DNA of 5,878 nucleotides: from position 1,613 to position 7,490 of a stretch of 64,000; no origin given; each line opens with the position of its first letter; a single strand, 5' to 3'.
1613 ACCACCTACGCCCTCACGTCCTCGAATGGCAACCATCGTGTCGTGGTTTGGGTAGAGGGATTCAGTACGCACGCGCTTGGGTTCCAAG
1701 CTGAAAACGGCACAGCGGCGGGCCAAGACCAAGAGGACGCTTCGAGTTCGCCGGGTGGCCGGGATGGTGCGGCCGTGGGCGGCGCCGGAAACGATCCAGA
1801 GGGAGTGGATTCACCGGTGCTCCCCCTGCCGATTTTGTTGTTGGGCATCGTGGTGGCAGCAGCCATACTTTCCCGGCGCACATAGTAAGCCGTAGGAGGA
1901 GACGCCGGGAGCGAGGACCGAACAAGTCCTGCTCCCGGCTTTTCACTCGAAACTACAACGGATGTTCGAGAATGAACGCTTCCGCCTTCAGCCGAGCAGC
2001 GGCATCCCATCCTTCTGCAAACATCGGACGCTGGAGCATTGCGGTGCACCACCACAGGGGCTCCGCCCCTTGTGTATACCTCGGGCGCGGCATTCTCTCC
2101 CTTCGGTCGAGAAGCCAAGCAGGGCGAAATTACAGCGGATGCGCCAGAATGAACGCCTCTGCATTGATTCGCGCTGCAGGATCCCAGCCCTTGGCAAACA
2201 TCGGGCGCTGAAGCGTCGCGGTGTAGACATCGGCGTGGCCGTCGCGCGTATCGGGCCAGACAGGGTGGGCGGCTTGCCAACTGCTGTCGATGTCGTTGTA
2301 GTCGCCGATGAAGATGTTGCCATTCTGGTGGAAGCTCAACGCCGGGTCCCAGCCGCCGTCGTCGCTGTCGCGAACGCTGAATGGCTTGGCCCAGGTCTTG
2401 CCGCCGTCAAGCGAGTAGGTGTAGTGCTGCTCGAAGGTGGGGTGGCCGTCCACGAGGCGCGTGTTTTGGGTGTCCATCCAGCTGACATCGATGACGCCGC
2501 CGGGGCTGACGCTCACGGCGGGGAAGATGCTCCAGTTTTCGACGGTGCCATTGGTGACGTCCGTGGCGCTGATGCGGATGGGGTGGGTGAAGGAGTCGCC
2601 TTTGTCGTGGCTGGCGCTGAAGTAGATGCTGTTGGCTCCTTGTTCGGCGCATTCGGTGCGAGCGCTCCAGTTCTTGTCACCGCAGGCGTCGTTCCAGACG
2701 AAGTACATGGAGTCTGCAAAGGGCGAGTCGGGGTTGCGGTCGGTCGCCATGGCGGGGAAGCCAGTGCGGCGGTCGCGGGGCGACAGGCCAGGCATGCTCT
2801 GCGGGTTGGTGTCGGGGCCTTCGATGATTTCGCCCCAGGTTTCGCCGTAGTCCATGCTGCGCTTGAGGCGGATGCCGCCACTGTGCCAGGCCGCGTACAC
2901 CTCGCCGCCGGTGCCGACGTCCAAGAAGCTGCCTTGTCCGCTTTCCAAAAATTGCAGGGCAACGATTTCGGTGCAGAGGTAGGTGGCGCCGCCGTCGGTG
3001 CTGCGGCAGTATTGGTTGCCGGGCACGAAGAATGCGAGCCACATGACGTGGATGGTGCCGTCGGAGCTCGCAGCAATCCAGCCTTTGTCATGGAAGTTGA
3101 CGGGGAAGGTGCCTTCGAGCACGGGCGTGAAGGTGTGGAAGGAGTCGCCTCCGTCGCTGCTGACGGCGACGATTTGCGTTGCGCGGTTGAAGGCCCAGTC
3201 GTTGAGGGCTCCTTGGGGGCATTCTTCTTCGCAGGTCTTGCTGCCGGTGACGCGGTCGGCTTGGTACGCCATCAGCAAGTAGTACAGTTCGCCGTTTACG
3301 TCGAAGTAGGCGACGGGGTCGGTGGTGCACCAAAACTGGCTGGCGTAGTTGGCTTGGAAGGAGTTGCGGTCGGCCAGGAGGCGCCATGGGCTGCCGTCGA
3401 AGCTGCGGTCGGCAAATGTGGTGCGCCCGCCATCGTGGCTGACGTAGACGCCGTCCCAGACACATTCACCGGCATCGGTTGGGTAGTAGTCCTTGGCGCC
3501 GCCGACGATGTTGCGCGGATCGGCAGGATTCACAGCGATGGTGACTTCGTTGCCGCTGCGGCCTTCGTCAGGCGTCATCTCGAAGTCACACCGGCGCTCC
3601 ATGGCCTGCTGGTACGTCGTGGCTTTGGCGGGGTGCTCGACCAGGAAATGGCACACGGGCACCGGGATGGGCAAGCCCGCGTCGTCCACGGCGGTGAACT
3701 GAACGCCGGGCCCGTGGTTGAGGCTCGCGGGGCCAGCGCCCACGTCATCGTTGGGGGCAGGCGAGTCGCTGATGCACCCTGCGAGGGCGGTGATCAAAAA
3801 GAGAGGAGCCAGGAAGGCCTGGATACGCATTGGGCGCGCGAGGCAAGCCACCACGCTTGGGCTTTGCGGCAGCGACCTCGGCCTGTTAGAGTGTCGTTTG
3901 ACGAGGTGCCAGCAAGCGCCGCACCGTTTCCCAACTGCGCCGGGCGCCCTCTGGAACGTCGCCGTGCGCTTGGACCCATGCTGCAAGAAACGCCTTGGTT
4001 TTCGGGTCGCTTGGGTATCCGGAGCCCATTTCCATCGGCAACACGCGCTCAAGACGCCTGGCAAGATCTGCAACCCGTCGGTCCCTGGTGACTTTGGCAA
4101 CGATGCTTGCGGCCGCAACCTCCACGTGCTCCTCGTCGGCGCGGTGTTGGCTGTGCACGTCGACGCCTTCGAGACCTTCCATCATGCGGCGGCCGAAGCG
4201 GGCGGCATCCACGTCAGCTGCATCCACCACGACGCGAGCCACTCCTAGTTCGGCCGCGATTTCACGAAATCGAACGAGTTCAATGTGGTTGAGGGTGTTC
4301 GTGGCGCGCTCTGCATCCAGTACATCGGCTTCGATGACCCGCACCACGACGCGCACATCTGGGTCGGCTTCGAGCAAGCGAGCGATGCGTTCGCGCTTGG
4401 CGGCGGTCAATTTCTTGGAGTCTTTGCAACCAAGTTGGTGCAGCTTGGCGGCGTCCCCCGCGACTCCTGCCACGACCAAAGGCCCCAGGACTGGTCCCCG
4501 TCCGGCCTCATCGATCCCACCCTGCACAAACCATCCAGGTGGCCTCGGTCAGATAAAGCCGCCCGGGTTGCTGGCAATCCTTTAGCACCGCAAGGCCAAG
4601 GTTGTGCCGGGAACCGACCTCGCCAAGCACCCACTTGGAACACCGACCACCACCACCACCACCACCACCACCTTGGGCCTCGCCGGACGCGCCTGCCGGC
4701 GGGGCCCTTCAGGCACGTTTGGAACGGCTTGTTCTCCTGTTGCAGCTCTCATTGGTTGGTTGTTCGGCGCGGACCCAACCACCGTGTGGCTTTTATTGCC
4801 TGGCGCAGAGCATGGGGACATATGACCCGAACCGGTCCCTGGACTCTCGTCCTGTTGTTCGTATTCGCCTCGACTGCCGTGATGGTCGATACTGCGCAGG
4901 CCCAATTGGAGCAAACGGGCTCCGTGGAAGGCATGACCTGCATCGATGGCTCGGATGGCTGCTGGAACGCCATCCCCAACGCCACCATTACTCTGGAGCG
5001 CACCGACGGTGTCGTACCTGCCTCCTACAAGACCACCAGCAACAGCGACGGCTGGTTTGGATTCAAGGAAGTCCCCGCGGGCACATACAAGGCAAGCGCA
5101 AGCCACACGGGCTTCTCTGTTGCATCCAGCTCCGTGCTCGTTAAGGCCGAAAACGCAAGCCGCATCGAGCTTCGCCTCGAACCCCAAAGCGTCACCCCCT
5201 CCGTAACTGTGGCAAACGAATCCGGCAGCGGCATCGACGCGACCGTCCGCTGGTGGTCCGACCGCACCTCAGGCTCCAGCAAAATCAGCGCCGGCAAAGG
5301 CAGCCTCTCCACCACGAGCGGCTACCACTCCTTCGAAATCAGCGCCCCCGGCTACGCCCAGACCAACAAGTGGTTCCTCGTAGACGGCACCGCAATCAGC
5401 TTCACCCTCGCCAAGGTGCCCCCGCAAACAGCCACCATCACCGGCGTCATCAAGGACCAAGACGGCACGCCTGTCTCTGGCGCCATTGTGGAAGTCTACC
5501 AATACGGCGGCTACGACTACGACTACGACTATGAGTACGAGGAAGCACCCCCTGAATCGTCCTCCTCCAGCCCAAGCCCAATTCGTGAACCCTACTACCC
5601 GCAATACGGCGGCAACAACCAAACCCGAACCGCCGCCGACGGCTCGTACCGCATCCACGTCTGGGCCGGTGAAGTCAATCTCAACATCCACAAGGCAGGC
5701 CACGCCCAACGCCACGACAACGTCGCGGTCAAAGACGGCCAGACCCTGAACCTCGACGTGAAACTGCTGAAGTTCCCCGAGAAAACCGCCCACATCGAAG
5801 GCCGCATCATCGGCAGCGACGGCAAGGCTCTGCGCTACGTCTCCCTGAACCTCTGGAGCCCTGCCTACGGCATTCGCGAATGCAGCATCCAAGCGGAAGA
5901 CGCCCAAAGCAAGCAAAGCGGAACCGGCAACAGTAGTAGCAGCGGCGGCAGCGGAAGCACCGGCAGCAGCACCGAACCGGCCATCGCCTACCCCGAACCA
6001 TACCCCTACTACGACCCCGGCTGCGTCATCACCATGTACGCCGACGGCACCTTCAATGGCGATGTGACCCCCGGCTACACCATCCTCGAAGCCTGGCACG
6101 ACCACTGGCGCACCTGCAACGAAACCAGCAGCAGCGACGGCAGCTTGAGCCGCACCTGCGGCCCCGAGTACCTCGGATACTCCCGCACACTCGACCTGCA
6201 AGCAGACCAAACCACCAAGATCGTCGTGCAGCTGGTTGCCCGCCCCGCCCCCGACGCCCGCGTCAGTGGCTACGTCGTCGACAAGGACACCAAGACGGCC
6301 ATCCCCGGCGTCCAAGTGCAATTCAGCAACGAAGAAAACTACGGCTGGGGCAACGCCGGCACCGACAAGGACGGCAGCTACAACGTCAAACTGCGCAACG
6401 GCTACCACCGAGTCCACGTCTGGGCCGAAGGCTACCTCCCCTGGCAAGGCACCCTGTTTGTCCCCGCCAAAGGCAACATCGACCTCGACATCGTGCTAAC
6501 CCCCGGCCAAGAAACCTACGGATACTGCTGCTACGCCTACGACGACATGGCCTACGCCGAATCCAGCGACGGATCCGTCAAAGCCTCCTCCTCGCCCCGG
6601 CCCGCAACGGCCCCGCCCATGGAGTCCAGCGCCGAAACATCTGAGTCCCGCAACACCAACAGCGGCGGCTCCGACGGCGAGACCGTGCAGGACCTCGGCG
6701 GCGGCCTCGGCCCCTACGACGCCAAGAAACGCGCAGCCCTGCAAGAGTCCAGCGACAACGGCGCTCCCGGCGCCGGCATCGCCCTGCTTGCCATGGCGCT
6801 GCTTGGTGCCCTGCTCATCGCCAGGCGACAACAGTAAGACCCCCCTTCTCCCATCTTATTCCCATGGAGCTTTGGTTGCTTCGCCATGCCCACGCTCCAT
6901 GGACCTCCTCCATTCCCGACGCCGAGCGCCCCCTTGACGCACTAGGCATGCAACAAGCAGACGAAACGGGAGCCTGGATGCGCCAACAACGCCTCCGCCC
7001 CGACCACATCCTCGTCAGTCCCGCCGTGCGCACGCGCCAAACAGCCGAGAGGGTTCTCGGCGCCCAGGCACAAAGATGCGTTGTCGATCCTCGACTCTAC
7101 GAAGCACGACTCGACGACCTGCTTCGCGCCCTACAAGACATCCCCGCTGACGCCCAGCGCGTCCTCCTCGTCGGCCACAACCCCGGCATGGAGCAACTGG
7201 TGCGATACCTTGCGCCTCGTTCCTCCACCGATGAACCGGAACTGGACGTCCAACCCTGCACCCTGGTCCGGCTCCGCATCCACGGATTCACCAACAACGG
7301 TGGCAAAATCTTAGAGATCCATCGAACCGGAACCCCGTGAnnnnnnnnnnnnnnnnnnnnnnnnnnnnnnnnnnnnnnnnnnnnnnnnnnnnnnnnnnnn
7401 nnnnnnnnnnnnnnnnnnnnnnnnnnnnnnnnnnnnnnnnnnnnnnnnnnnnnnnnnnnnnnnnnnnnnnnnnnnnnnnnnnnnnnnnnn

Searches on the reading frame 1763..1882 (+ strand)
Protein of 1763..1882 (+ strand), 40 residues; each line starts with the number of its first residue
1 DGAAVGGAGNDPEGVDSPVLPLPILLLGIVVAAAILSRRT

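Call 82: search_protein_families(library=ncbifam, proteins=[window:1763-1882:+], max_evalue=10)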
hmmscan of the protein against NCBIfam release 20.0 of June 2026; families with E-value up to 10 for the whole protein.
seq(40 aa): 1 family
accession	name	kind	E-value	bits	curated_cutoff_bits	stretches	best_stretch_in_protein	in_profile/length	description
TIGR03024.1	arch_PEF_CTERM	domain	0.062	13.6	23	1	20-39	7-24/25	PEF-CTERM sorting domain-containing protein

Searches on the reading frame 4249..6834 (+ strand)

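Call 15: search_protein_families(library=ncbifam, proteins=[window:4249-6834:+], max_evalue=1)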
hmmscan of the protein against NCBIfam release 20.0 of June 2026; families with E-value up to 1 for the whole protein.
window:4249-6834:+ (862 aa): 6 families
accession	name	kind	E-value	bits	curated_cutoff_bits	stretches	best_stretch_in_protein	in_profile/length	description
NF052345.1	S_layer_anammox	exception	1e-15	56.3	1400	3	210-346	1298-1431/1596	Kustd1514 family S-layer glycoprotein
TIGR04056.1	OMP_RagA_SusC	subfamily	0.00039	18.8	368.25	1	671-752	2-73/981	SusC/RagA family TonB-linked outer membrane protein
TIGR03901.2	MYXO-CTERM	domain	0.028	14.8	20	1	838-860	10-31/34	MYXO-CTERM sorting domain-containing protein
TIGR02422.1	protocat_beta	equivalog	0.056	13.1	296.4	1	396-420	62-86/220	protocatechuate 3,4-dioxygenase subunit beta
TIGR02439.1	catechol_proteo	equivalog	0.13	11.2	392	0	393-419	127-153/285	catechol 1,2-dioxygenase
NF053851.1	Bdello_MAT_N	subfamily_domain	0.14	12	60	0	387-416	9-38/162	mosaic adhesive trimer family chimeric fiber protein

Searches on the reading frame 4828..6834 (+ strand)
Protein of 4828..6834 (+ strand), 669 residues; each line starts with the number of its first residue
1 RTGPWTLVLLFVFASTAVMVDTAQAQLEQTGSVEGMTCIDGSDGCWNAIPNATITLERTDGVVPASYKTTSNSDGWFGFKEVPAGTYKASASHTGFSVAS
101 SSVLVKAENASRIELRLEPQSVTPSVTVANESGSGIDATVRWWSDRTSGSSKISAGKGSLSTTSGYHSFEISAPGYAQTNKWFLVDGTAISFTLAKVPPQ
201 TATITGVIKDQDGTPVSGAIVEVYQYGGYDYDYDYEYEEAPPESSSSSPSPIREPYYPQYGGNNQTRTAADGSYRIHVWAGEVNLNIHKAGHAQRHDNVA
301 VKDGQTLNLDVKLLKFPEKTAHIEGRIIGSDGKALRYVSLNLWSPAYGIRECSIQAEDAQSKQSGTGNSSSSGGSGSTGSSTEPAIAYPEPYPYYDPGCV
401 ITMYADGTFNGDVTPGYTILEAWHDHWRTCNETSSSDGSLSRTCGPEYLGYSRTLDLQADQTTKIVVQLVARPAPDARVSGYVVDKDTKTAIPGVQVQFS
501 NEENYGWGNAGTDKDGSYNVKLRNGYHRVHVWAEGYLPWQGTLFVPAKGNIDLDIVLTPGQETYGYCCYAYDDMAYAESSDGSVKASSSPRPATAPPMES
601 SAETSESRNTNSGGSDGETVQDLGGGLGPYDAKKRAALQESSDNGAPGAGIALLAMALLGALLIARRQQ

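Call 59: search_protein_families(library=pfam, proteins=[window:4828-6834:+], max_evalue=0.01)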
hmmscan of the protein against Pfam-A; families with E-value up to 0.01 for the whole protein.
window:4828-6834:+ (669 aa): 9 families
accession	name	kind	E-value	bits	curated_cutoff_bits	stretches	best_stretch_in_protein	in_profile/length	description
PF13620.12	CarboxypepD_reg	-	4.1e-39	133.2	32.3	3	479-558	2-82/82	Carboxypeptidase regulatory-like domain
PF13715.12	CarbopepD_reg_2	-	2.6e-21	75.9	32.2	2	479-558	1-77/88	CarboxypepD_reg-like domain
PF08308.17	PEGA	-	4.1e-10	39.9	20.8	0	520-560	29-70/71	PEGA domain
PF14686.12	fn3_3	-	4.4e-09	36.4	24.4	1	65-109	25-71/75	Polysaccharide lyase family 4, domain II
PF17802.7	SpaA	-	2.7e-07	31.1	23.1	1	48-101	15-70/91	Prealbumin-like fold domain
PF17210.9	SdrD_B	-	1.4e-06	28.9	29.7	0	47-99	22-73/112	SdrD B-like domain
PF25020.1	TTR_TEN1-4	-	2.3e-05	24.7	27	0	479-546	9-74/86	Teneurin TTR-like domain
PF02369.22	Big_1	-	0.00021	21.7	34.9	0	483-524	25-68/93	Bacterial Ig-like domain (group 1)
PF09430.16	EMC7_beta-sandw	-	0.00024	21.7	26.6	1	49-109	7-63/122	ER membrane protein complex subunit 7, beta-sandwich domain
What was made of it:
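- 4822..6837 (+): Secreted surface protein with three CarboxypepD_reg domains. It ends in GAPGAG + a hydrophobic helix + RRQQ. It is the putative ArtA substrate and is conserved just upstream of the PBP-artA pair in related genomes. Pfam PF13620, 133 bits, 3 stretches (call 59).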

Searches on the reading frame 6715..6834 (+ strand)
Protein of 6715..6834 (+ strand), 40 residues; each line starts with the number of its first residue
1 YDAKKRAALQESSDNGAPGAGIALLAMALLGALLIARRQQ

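Call 82: search_protein_families(library=ncbifam, proteins=[window:6715-6834:+], max_evalue=10)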
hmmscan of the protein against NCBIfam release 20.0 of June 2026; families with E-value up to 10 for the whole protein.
seq(40 aa): 8 families
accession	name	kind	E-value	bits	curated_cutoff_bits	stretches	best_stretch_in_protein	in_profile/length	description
TIGR03901.2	MYXO-CTERM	domain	0.00015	22.1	20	1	16-38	10-31/34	MYXO-CTERM sorting domain-containing protein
NF058571.1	GVDTG_CTERM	domain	0.012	15.9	29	1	11-39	17-44/44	GVDTG sorting domain-containing protein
TIGR04281.1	peripla_PGF_1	equivalog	0.016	14.4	325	1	5-39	295-330/330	PGF-CTERM-anchored ABC transporter substrate-binding protein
NF033846.1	Rumino_NPXTG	domain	0.045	14.1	23.5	1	16-38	5-27/30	NPXTG-anchored protein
TIGR01167.1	LPXTG_anchor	domain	0.06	14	15.9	1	11-38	7-31/34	LPXTG cell wall anchor domain-containing protein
TIGR04216.1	halo_surf_glyco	exception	0.12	10.5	400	1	10-39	754-783/784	HVO_2072 family ArtA-dependent S-layer glycoprotein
TIGR03382.1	GC_trans_RRR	domain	0.3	11.8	15.85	1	17-38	6-26/27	MYXO-CTERM sorting domain-containing protein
TIGR04126.1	PGF_CTERM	domain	0.92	9.2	24.5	0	19-40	9-28/28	PGF-CTERM sorting domain-containing protein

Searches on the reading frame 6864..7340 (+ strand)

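Call 3: search_protein_families(library=ncbifam, proteins=[window:6864-7340:+], max_evalue=0.01)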
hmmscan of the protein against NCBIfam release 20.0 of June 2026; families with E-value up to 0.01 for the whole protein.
window:6864-7340:+ (158 aa): 12 families
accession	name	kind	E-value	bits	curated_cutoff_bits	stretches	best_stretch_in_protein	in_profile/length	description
TIGR00249.1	sixA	equivalog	1e-17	64.4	74.5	1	1-123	1-124/154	phosphohistidine phosphatase SixA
NF002901.0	PRK03482.1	equivalog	1.3e-06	28.2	261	1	3-82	4-84/215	2,3-diphosphoglycerate-dependent phosphoglycerate mutase GpmB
TIGR03162.1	ribazole_cobC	equivalog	2.5e-06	27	162.9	1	3-81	1-79/176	alpha-ribazole phosphatase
NF038349.1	dPGM_arch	equivalog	4.1e-06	26.8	225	1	23-86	25-86/194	2,3-diphosphoglycerate-dependent phosphoglycerate mutase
TIGR03848.1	MSMEG_4193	subfamily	1.4e-05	24.6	203.85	1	5-83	4-84/204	MSMEG_4193 family putative phosphomutase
NF052369.1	PmrG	equivalog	2.6e-05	23.7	170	1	26-120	48-138/168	lipopolysaccharide core heptose(II)-phosphate phosphatase PmrG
NF011580.0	PRK15004.1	equivalog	2.8e-05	24.2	250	1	1-85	1-86/203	adenosylcobalamin/alpha-ribazole phosphatase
NF005567.0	PRK07238.1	equivalog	5.5e-05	22.7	326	1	3-81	180-260/378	bifunctional RNase H/acid phosphatase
NF004841.0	PRK06193.1-1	equivalog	0.0016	17.8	178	1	20-69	94-143/232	hypothetical protein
TIGR01258.1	pgm_1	subfamily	0.0017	17.8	81.7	0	2-73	2-76/245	2,3-bisphosphoglycerate-dependent phosphoglycerate mutase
NF004842.0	PRK06193.1-3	subfamily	0.003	17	325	1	20-114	66-170/209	hypothetical protein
NF009993.0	PRK13462.1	equivalog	0.0094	15.6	226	0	3-62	8-70/203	acid phosphatase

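Call 4: search_protein_families(library=pfam, proteins=[window:6864-7340:+], max_evalue=0.01)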
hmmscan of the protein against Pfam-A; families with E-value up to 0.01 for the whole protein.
window:6864-7340:+ (158 aa): 1 family
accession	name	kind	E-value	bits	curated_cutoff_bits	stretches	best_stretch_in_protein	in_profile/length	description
PF00300.27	His_Phos_1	-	1.2e-15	58.1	21.7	1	3-84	1-83/194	Histidine phosphatase superfamily (branch 1)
